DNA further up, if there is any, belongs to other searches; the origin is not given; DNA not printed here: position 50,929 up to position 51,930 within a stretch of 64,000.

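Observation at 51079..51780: RpoK/Rpb6 core fused to an N-terminal HhH and charged-linker extension, directly downstream of the thermosome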

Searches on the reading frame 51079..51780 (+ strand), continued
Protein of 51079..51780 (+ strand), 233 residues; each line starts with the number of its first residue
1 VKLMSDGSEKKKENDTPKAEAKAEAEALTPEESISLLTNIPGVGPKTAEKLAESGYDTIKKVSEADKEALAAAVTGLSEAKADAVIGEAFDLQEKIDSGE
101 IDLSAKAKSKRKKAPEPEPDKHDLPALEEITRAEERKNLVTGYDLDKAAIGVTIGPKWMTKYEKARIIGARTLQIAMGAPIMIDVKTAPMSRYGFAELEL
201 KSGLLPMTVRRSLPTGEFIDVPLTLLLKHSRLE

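Call 29: find_homologous_proteins(query=P0161)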
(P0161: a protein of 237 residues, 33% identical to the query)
Query P0161 (237 aa): 66 proteins with E <= 0.001 among 575 candidates.
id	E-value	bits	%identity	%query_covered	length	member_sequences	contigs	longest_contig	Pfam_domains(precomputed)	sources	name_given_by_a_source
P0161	1.8e-145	500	100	100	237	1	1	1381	PF12826.14,PF10391.16,PF22357.3,PF14520.13,PF03118.22,PF25453.2,PF00570.29,PF12836.14,PF00633.30,PF01192.28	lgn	-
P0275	3.0e-125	434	89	100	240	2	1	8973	PF12826.14,PF10391.16,PF22357.3,PF14520.13,PF03118.22,PF25453.2,PF12836.14,PF00633.30,PF01192.28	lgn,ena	-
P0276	3.5e-78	281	62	94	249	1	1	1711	PF12826.14,PF00730.32,PF10391.16,PF14520.13,PF14716.14,PF25453.2,PF12836.14,PF00633.30,PF01192.28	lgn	-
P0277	1.5e-64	236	50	97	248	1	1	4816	PF10391.16,PF21999.3,PF11731.15,PF02961.23,PF01192.28,PF12826.14,PF14520.13,PF11798.15,PF25453.2,PF12836.14,PF01367.26,PF00633.30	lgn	-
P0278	2.0e-51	193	55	71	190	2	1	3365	PF12826.14,PF10391.16,PF14520.13,PF12836.14,PF00633.30,PF01192.28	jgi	jgi:DNA-directed RNA polymerase subunit K/omega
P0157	6.7e-45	172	55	68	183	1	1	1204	PF14520.13,PF00633.30,PF01192.28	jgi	-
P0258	2.6e-35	141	78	37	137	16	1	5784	PF01192.28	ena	-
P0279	3.4e-35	140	78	37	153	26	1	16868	PF01192.28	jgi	-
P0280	3.0e-15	75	48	32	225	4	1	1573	PF14520.13,PF01192.28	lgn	-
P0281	3.0e-15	75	48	32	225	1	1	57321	PF14520.13,PF01192.28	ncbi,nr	ncbi:DNA-directed RNA polymerase subunit K [Candidatus Thorarchaeota archaeon]|nr:MAG: DNA-directed 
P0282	3.3e-14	72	52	32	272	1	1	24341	PF14520.13,PF01192.28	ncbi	-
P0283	1.8e-10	59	58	24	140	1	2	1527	PF01192.28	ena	-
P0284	3.2e-10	59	57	24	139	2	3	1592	PF01192.28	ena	-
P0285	3.9e-10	58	56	24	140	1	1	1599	PF01192.28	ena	-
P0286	8.6e-10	57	55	25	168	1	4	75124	PF01192.28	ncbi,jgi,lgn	jgi:DNA-directed RNA polymerase I, II, and III subunit RPABC2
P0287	5.7e-9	54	46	30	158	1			PF01192.28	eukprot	eukprot:TRINITY_DN5638_c0_g1_i1.p2 TRINITY_DN5638_c0_g1~~TRINITY_DN5638_c0_g1_i1.p2 ORF type:complet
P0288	8.2e-9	54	44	31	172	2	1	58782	PF01192.28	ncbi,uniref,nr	ncbi:subunit common to RNA polymerases I, II, and III [Vermiconidia calcicola]|uniref:Subunit common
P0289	1.9e-8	53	45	31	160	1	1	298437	PF01192.28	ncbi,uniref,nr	ncbi:DNA-directed RNA polymerases I, II, and III subunit RPABC2 [Lecanosticta acicola]|uniref:DNA-di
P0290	2.2e-8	53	45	31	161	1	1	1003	PF01192.28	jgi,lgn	-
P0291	2.3e-8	52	45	31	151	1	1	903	PF01192.28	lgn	-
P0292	2.3e-8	52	50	25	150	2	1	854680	PF01192.28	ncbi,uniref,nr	ncbi:hypothetical protein QFC21_002333 [Naganishia friedmannii]|uniref:Uncharacterized protein n=1 T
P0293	2.6e-8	52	45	31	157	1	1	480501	PF01192.28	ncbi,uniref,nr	ncbi:DNA-directed RNA polymerases I, II, and III subunit RPABC2 [Pseudocercospora fuligena]|uniref:D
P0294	3.2e-8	52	45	31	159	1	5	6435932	PF01192.28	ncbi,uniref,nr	ncbi:unnamed protein product [Zymoseptoria tritici ST99CH_1A5]|uniref:DNA-directed RNA polymerases I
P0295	3.6e-8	52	45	31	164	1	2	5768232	PF01192.28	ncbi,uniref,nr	ncbi:Putative RNA polymerase, subunit omega/Rpo6/RPB6, DNA-directed RNA polymerase, 14-18kDa subunit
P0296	3.7e-8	52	50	25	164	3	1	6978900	PF01192.28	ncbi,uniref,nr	ncbi:hypothetical protein PRZ48_001344 [Zasmidium cellare]|uniref:Uncharacterized protein n=1 Tax=Za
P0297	4.5e-8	51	45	31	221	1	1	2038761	PF01192.28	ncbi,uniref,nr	ncbi:related to DNA-directed RNA polymerase I, II, III 18kD subunit [Ramularia collo-cygni]|uniref:D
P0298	8.8e-8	51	50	25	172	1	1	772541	PF01192.28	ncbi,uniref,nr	ncbi:hypothetical protein QFC20_000067 [Naganishia adeliensis]|uniref:Uncharacterized protein n=1 Ta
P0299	9.7e-8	50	46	29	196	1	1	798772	PF01192.28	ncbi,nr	ncbi:subunit common to RNA polymerases I, II, and III [Naganishia albida]|nr:subunit common to RNA p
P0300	1.1e-7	50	50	25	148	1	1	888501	PF01192.28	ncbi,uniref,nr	ncbi:hypothetical protein NliqN6_0277 [Naganishia liquefaciens]|uniref:DNA-directed RNA polymerases 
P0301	2.1e-7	49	48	25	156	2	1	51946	PF01192.28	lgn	-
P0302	3.2e-7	49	43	31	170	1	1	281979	PF01192.28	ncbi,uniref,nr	ncbi:DNA-directed RNA polymerases I, II, and III subunit RPABC2 [Teratosphaeria destructans]|uniref:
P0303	3.4e-7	49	48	25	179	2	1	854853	PF01192.28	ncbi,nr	ncbi:subunit common to RNA polymerases I, II, and III [Recurvomyces mirabilis]|nr:subunit common to 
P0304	3.9e-7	48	48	25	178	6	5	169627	PF01192.28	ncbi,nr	ncbi:subunit common to RNA polymerases I, II, and III [Elasticomyces elasticus]|nr:subunit common to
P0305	3.9e-7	48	50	25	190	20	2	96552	PF01192.28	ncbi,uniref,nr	ncbi:subunit common to RNA polymerases I, II, and III [Friedmanniomyces endolithicus]|uniref:Subunit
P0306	4.1e-7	48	50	25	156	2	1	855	PF01192.28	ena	-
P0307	4.2e-7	48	50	25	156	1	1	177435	PF01192.28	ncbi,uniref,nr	ncbi:RPO26 [[Candida] subhashii]|uniref:DNA-directed RNA polymerases I, II, and III subunit RPABC2 n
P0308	4.3e-7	48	48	25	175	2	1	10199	PF01192.28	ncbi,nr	ncbi:subunit common to RNA polymerases I, II, and III [Teratosphaeriaceae sp. CCFEE 6253]|nr:subunit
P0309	4.5e-7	48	48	25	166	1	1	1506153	PF01192.28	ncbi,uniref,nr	ncbi:subunit common to RNA polymerases I, II, and III [Extremus antarcticus]|uniref:DNA-directed RNA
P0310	4.7e-7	48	50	25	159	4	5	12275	PF01192.28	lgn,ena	-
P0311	4.8e-7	48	50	25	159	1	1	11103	PF01192.28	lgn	-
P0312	5.0e-7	48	48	25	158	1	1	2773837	PF01192.28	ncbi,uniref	ncbi:subunit common to RNA polymerases I, II, and III [Scheffersomyces xylosifermentans]|uniref:subu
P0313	5.2e-7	48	48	27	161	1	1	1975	PF01192.28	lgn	-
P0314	5.6e-7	48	48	25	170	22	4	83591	PF01192.28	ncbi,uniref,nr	ncbi:hypothetical protein D0861_06074 [Hortaea werneckii]|uniref:DNA-directed RNA polymerases I, II,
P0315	5.9e-7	48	50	25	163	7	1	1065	PF01192.28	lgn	-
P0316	6.5e-7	48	48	25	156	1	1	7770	PF01192.28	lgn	-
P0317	6.9e-7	48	48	25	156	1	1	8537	PF01192.28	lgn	-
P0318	7.3e-7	48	48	25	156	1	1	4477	PF01192.28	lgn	-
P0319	8.1e-7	47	48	25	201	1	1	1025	PF01192.28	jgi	-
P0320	8.8e-7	47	50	25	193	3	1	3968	PF01192.28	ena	-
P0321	9.0e-7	47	48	25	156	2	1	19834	PF01192.28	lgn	-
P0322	9.0e-7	47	48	25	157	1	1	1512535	PF01192.28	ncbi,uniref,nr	ncbi:putative RNA polymerase [Suhomyces tanzawaensis NRRL Y-17324]|uniref:DNA-directed RNA polymeras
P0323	9.4e-7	47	44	31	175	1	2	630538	PF01192.28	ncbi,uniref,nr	ncbi:subunit common to RNA polymerases I, II, and III [Oleoguttula mirabilis]|uniref:Subunit common 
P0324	9.7e-7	47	48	25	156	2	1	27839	PF01192.28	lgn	-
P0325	9.9e-7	47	48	25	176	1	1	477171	PF01192.28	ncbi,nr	ncbi:subunit common to RNA polymerases I, II, and III [Meristemomyces frigidus]|nr:subunit common to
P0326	1.1e-6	47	48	25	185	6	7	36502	PF01192.28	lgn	-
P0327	1.1e-6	47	48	25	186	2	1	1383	PF01192.28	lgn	-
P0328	1.3e-6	47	48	25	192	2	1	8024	PF01192.28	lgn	-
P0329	1.4e-6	47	51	25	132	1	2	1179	PF01192.28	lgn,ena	-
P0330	1.4e-6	47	51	25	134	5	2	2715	PF01192.28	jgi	jgi:DNA-directed RNA polymerase I, II, and III subunit RPABC2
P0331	2.1e-6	46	48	25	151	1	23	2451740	PF01192.28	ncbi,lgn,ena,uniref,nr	ncbi:unnamed protein product [Cyberlindnera jadinii]|uniref:DNA-directed RNA polymerases I, II, and 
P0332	2.1e-6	46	48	25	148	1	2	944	PF01192.28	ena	-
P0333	3.7e-6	45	48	24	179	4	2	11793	PF01192.28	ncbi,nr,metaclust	ncbi:hypothetical protein M433DRAFT_158755 [Acidomyces richmondensis BFW]|nr:MAG: hypothetical prote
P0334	4.7e-6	45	48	25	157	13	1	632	PF01192.28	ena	-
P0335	4.7e-5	42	47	25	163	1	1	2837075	PF01192.28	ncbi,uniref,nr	ncbi:DNA-directed RNA polymerases I, II, and III subunit [Acrodontium crateriforme]|uniref:DNA-direc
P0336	5.5e-5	41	46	24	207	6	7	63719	PF01192.28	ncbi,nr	ncbi:hypothetical protein KC315_g1607 [Hortaea werneckii]|nr:hypothetical protein KC342_g5571 [Horta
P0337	4.0e-4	39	49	24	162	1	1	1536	PF01192.28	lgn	-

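Call 30: find_encoding_contigs(protein=P0275, flank=10000, max_places=3)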
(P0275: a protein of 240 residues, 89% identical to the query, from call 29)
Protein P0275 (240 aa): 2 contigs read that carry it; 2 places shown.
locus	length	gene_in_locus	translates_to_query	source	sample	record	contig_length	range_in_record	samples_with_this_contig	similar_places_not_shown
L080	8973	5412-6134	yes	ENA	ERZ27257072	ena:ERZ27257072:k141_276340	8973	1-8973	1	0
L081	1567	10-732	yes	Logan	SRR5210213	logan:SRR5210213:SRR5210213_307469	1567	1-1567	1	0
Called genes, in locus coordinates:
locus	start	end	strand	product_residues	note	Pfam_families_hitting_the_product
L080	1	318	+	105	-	?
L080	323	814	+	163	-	PF01936:NYN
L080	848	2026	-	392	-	-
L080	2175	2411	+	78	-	PF26485:DUF8156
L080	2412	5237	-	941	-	PF00773:RNB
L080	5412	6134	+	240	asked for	PF01192:RNA_pol_Rpb6, PF22357:AF1548-like_C (faint), PF12826:HHH_2 (faint), PF03118:RNA_pol_A_CTD (faint), PF10391:DNA_pol_lambd_f (faint), PF14520:HHH_5, PF00633:HHH (weak), PF14520:HHH_5, +2 more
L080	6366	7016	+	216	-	-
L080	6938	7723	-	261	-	-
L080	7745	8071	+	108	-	-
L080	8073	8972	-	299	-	?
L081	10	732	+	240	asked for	PF01192:RNA_pol_Rpb6, PF22357:AF1548-like_C (faint), PF12826:HHH_2 (faint), PF03118:RNA_pol_A_CTD (faint), PF10391:DNA_pol_lambd_f (faint), PF14520:HHH_5, PF00633:HHH (weak), PF14520:HHH_5, +2 more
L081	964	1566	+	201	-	?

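Call 31: find_encoding_contigs(protein=P0279, flank=10000, max_places=2)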
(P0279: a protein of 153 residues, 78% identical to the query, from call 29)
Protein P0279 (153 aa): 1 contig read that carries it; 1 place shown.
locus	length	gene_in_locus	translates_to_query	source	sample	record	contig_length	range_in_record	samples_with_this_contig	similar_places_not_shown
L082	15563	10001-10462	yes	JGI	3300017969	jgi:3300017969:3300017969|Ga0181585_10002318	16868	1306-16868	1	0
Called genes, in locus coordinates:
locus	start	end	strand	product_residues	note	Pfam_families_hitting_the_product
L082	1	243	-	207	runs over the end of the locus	PF01467:CTP_transf_like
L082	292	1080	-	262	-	PF00994:MoCF_biosynth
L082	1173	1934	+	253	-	PF03029:ATP_bind_1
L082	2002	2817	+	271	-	PF01255:Prenyltransf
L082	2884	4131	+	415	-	-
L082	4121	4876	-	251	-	PF02006:PPS_PS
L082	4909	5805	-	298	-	PF00288:GHMP_kinases_N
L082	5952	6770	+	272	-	PF01557:FAA_hydrolase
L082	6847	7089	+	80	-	-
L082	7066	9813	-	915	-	PF00773:RNB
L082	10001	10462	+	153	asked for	PF01192:RNA_pol_Rpb6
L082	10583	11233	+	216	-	PF01022:HTH_5 (faint)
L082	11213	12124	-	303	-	PF01040:UbiA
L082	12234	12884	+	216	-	-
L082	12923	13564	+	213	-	PF14681:UPRTase, PF00156:Pribosyltran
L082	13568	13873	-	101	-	PF00935:Ribosomal_L44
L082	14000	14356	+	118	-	-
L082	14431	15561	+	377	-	?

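Call 32: list_cluster_members(proteins=[L082:7066-9813:-, L080:2412-5237:-, L082:13568-13873:-, L082:2002-2817:+, P0277, P0278, P0258, P0279, P0276, L082:4909-5805:-])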
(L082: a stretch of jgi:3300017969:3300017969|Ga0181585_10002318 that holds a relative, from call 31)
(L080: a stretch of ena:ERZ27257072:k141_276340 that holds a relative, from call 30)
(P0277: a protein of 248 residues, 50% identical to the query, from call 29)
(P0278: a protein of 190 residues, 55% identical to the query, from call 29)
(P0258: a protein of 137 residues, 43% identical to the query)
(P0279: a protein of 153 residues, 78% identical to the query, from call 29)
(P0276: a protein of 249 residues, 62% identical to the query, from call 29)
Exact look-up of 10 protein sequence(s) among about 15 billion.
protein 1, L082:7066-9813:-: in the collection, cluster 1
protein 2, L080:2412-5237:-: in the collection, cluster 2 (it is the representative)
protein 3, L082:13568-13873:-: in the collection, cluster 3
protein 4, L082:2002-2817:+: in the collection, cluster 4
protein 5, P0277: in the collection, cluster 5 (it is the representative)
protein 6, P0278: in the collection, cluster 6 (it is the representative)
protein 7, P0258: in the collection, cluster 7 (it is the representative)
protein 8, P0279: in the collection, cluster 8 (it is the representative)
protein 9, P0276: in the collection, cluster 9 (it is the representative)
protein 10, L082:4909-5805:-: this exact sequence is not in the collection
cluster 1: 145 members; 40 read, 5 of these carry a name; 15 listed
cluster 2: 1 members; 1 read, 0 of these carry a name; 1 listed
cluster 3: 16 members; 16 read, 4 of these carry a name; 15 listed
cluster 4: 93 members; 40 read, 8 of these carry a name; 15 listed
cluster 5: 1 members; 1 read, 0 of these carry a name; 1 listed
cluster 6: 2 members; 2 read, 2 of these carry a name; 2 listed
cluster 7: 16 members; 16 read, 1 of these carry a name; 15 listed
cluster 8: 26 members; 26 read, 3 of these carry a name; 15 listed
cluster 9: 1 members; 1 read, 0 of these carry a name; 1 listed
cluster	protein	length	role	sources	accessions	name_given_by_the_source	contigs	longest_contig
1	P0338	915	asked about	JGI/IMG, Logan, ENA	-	-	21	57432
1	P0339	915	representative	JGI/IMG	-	-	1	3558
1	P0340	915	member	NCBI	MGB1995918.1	MAG: RNB domain-containing ribonuclease [Candidatus Kariarchaeum pelagius]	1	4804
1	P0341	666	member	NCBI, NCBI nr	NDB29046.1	RNB domain-containing ribonuclease, partial [archaeon] | RNB domain-containing ribonuclease [archaeon]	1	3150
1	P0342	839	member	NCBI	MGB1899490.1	MAG: RNB domain-containing ribonuclease, partial [Candidatus Kariarchaeum pelagius]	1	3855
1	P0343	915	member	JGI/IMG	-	exoribonuclease R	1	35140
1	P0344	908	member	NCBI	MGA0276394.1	MAG: RNB domain-containing ribonuclease [Candidatus Kariarchaeum pelagius]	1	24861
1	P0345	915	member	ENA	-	-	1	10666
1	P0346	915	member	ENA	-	-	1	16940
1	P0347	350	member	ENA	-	-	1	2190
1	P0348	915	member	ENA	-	-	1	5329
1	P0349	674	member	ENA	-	-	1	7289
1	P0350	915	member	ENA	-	-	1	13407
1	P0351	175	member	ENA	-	-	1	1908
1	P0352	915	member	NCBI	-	-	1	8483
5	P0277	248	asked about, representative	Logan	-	-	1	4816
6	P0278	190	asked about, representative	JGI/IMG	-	DNA-directed RNA polymerase subunit K/omega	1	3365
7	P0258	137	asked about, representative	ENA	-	-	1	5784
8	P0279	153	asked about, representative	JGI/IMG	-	-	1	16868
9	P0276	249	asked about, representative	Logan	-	-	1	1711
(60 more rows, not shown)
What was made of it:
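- Tried and rejected: Neighbouring genes had to be used to place the reversed fusions in Kariarchaeaceae (call 32).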

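Call 39: find_encoding_contigs(protein=P0002, flank=6000, max_places=2)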
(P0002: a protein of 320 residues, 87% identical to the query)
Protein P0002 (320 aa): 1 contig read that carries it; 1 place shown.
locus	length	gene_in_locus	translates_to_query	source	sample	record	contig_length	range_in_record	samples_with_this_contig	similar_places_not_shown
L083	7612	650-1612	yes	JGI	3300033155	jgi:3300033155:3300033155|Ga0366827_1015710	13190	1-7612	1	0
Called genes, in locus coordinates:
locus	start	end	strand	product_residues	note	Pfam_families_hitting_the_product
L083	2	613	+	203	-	?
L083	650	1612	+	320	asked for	PF00633:HHH (faint), PF11731:Cdd1 (faint), PF12826:HHH_2 (faint), PF14229:DUF4332 (faint), PF14520:HHH_5, PF10391:DNA_pol_lambd_f (weak), PF14520:HHH_5, PF01192:RNA_pol_Rpb6 (weak), +2 more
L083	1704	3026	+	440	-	PF02308:MgtC, PF13194:DUF4010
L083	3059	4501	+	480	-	PF13393:tRNA-synt_His, PF03129:HGTP_anticodon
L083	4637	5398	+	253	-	PF01875:Memo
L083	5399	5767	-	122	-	-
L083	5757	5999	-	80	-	PF12844:HTH_19 (weak), PF13560:HTH_31, PF01381:HTH_3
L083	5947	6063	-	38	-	-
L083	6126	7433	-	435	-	PF12832:MFS_1_like, PF07690:MFS_1, PF05977:MFS_3 (weak), PF00083:Sugar_tr, PF07690:MFS_1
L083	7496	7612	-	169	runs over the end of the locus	-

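Call 40: find_encoding_contigs(protein=P0001, flank=4000, max_places=2)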
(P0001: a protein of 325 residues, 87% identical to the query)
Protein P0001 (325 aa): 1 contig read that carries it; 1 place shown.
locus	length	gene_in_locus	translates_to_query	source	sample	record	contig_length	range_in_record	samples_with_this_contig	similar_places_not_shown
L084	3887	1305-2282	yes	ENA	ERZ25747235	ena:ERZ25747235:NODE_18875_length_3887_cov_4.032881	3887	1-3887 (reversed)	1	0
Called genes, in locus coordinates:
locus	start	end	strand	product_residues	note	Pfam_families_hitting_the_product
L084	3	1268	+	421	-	?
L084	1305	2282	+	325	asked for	PF14229:DUF4332 (faint), PF02961:SAM_BAF (faint), PF11731:Cdd1 (faint), PF14520:HHH_5, PF10391:DNA_pol_lambd_f (weak), PF14520:HHH_5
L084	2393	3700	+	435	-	PF02308:MgtC, PF13194:DUF4010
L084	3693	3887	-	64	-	?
